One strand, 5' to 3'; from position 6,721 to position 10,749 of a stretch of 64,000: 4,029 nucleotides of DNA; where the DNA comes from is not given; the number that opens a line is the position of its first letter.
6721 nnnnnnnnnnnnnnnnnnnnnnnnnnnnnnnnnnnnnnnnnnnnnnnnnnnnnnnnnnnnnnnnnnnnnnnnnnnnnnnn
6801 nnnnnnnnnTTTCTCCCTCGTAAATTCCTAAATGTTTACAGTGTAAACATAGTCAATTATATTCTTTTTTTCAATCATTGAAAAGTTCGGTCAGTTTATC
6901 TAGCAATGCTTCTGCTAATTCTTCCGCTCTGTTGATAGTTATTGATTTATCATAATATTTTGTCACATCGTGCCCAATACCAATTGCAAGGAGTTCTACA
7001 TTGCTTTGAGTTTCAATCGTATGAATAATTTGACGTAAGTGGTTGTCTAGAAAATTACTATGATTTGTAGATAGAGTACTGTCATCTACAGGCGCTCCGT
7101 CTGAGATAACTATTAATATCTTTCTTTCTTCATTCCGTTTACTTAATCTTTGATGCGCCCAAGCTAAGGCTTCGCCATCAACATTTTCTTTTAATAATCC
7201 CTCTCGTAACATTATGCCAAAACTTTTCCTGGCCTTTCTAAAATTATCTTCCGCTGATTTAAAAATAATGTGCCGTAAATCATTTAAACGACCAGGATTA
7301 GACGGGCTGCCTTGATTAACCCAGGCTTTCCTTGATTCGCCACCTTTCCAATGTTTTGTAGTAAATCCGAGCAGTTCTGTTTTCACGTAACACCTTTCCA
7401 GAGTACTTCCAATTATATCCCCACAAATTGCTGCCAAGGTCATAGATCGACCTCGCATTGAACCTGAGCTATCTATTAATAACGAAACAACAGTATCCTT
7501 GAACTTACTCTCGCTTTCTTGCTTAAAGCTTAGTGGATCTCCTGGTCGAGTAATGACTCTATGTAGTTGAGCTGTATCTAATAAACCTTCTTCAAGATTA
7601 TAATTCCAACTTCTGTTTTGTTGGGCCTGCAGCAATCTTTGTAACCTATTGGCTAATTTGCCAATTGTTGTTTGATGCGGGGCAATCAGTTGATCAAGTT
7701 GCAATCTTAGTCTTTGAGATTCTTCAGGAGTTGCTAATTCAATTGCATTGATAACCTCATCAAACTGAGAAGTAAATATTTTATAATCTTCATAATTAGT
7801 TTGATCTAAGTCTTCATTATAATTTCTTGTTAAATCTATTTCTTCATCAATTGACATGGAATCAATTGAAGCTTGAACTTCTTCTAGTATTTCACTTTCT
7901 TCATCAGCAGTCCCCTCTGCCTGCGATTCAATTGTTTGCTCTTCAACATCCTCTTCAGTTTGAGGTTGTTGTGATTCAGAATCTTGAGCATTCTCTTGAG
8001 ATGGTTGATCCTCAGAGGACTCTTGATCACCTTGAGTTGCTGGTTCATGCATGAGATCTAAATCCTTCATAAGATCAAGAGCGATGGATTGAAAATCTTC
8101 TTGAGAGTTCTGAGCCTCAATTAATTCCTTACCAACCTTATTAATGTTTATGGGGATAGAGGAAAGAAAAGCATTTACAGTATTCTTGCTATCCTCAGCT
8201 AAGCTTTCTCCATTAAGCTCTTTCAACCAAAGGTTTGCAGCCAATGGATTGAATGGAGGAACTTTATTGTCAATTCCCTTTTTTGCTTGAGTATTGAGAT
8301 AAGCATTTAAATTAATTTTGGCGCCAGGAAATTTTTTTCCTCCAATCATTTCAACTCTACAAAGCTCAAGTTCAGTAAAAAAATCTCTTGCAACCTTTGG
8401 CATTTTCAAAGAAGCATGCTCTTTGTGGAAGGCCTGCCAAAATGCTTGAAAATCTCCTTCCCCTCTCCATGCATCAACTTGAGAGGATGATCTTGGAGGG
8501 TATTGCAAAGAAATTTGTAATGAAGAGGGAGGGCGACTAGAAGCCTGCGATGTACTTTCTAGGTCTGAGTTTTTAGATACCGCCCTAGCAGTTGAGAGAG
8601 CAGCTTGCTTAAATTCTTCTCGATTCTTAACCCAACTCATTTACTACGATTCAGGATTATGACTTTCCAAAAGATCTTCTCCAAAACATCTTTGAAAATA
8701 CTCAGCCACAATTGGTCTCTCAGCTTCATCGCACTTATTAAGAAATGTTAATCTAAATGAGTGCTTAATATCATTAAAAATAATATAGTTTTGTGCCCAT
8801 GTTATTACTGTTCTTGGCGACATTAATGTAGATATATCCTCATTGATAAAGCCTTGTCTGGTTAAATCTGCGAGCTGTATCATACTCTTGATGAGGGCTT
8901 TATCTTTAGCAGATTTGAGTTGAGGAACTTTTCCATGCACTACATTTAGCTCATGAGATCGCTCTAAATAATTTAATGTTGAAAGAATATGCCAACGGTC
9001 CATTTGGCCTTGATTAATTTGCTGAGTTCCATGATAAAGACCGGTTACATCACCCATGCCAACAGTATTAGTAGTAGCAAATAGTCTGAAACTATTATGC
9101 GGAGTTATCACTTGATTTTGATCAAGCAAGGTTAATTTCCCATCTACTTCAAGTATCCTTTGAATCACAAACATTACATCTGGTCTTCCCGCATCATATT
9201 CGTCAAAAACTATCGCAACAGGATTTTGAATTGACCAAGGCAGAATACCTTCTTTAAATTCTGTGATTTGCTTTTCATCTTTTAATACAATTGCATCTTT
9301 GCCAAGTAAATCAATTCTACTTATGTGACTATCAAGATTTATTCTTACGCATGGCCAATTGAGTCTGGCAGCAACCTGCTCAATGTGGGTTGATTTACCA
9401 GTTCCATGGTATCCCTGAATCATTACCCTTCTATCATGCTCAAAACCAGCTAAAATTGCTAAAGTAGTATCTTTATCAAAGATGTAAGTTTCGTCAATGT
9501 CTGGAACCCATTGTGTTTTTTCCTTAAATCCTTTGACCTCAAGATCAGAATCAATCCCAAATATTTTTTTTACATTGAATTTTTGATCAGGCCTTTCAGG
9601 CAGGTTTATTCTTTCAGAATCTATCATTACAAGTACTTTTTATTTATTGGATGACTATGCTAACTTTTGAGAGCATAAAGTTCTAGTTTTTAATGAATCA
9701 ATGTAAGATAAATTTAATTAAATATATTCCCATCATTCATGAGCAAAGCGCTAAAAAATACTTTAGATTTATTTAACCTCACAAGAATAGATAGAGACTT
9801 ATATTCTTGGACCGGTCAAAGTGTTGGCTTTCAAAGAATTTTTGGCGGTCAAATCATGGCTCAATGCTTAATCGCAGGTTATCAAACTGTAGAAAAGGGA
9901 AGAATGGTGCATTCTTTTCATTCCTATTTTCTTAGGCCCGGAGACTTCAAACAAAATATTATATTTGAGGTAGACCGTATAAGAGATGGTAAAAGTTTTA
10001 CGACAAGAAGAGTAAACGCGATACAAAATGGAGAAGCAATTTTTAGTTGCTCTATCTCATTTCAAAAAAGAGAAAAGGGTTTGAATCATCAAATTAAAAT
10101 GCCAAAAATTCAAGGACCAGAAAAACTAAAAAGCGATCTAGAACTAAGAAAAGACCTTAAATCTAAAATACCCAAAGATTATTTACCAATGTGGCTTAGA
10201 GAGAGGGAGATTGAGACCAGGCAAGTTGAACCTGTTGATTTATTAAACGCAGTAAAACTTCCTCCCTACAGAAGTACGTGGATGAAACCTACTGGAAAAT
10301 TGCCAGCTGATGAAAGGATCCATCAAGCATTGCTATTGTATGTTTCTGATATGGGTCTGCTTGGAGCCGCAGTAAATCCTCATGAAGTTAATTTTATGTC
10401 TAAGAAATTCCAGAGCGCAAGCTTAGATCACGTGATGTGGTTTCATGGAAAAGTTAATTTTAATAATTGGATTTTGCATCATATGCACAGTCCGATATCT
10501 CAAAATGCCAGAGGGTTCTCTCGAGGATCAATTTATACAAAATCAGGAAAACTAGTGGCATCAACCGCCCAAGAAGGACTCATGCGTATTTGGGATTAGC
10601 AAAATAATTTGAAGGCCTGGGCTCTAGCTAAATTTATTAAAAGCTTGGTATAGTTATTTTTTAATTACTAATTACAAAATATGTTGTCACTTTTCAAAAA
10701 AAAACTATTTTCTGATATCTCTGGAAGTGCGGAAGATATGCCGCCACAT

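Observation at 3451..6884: Uncharacterised three-gene module: cytoplasmic di-iron oxygenase, exported parallel beta-helix protein and exported dihaem cytochrome c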

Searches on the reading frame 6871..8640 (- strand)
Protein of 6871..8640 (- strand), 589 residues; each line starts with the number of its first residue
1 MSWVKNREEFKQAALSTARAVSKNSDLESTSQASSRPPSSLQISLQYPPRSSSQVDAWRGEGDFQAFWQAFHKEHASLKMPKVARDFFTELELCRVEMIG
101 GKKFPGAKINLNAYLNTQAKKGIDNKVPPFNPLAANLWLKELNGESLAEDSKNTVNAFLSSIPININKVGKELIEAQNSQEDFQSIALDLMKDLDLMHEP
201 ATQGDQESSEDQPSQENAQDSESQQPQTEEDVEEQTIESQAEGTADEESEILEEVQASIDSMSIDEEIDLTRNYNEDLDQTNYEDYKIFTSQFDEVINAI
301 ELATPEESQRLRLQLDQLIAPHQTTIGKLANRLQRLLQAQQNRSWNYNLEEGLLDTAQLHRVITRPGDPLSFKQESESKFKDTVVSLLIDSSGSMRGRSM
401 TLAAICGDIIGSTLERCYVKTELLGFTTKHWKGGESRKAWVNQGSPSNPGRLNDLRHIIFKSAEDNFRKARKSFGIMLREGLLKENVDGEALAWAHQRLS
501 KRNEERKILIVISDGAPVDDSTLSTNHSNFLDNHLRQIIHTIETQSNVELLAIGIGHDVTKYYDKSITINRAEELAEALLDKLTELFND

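Call 3: search_protein_families(library=pfam, proteins=[window:6871-8640:-], max_evalue=0.01)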
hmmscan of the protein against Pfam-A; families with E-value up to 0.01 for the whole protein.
window:6871-8640:- (589 aa): 4 families
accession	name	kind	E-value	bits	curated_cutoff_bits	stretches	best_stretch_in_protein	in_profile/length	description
PF11775.14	CobT_C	-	6.7e-89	297.7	21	1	371-588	1-219/220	Cobalamin biosynthesis protein CobT VWA domain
PF06213.17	CobT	-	4.4e-26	92.5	26.1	1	6-261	3-268/276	Cobalamin biosynthesis protein CobT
PF00092.34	VWA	-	0.00077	20.2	23.8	0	489-561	82-145/174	von Willebrand factor type A domain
PF13519.12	VWA_2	-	0.0086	17.1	27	0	490-515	80-106/107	von Willebrand factor type A domain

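Call 4: search_protein_families(library=ncbifam, proteins=[window:6871-8640:-], max_evalue=0.01)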
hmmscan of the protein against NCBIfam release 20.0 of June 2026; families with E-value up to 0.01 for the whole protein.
window:6871-8640:- (589 aa): 1 family
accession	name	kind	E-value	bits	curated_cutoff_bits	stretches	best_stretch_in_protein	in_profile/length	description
TIGR01651.1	CobT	equivalog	2.7e-168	561.4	759.05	1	8-589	1-599/600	cobaltochelatase subunit CobT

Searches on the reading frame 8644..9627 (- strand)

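Call 3: search_protein_families(library=pfam, proteins=[window:8644-9627:-], max_evalue=0.01)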
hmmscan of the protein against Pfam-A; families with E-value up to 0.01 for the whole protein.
window:8644-9627:- (327 aa): 8 families
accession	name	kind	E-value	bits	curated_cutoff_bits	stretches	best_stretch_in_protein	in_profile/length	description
PF07728.20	AAA_5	-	6.4e-11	42.9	22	1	68-192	2-126/139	AAA domain (dynein-related subfamily)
PF12556.13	CobS_N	-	7.5e-10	38.8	22.2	1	11-41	4-34/34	Cobaltochelatase CobS subunit N terminal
PF00004.35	AAA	-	2.9e-05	25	21.2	1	69-189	2-111/131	ATPase family associated with various cellular activities (AAA)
PF07726.17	AAA_3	-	0.0012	19.1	27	1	68-212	2-129/131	ATPase family associated with various cellular activities (AAA)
PF13191.12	AAA_16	-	0.0026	18.7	32.6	0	66-102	25-64/167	AAA ATPase domain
PF25199.1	nSTAND_NTPase5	-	0.0057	16.9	34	0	60-90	30-66/145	Novel STAND NTPase 5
PF13173.12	AAA_14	-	0.0058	17.1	27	0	67-145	4-72/129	AAA domain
PF13671.12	AAA_33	-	0.0093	16.7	27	0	68-107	2-39/143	AAA domain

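Call 4: search_protein_families(library=ncbifam, proteins=[window:8644-9627:-], max_evalue=0.01)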
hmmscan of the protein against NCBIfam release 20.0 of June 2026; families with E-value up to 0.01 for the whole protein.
window:8644-9627:- (327 aa): 3 families
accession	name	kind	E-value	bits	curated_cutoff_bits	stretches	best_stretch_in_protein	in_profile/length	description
TIGR01650.1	PD_CobS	equivalog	1.9e-162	540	558.55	1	11-322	10-322/327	cobaltochelatase subunit CobS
TIGR02640.1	gas_vesic_GvpN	equivalog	1e-08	35.1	266.8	1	63-249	19-212/262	gas vesicle protein GvpN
NF042959.1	IteA_antiphage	equivalog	9.3e-05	21.7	510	1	61-146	121-194/367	anti-phage ATPase IteA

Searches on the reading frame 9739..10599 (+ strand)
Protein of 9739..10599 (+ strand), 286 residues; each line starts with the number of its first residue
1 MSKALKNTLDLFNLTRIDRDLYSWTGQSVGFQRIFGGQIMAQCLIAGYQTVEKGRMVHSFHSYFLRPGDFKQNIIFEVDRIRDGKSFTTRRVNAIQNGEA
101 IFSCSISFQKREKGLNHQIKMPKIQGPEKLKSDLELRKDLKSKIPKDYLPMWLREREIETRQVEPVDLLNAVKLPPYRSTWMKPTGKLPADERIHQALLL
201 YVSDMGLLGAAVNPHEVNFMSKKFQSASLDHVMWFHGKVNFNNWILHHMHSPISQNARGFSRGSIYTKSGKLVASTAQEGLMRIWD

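Call 3: search_protein_families(library=pfam, proteins=[window:9739-10599:+], max_evalue=0.01)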
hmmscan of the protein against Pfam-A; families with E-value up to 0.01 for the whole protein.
window:9739-10599:+ (286 aa): 3 families
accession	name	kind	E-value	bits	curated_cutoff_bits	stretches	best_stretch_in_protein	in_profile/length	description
PF02551.21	Acyl_CoA_thio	-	9.4e-40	136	21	2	169-281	23-132/132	Acyl-CoA thioesterase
PF20789.3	4HBT_3C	-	1.1e-18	68.2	24.1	1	160-282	24-140/140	Acyl-CoA thioesterase C-terminal domain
PF13622.12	4HBT_3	-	4.7e-18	65.6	24.3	1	33-109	10-83/83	Acyl-CoA thioesterase N-terminal domain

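Call 4: search_protein_families(library=ncbifam, proteins=[window:9739-10599:+], max_evalue=0.01)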
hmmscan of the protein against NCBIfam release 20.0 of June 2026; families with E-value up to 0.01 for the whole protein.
window:9739-10599:+ (286 aa): 2 families
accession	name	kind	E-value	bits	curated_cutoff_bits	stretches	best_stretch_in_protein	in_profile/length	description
NF007817.0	PRK10526.1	equivalog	1.1e-92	310.6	481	1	1-283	1-283/286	acyl-CoA thioesterase II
TIGR00189.1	tesB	equivalog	9.2e-87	291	292.85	1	12-283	1-282/282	acyl-CoA thioesterase II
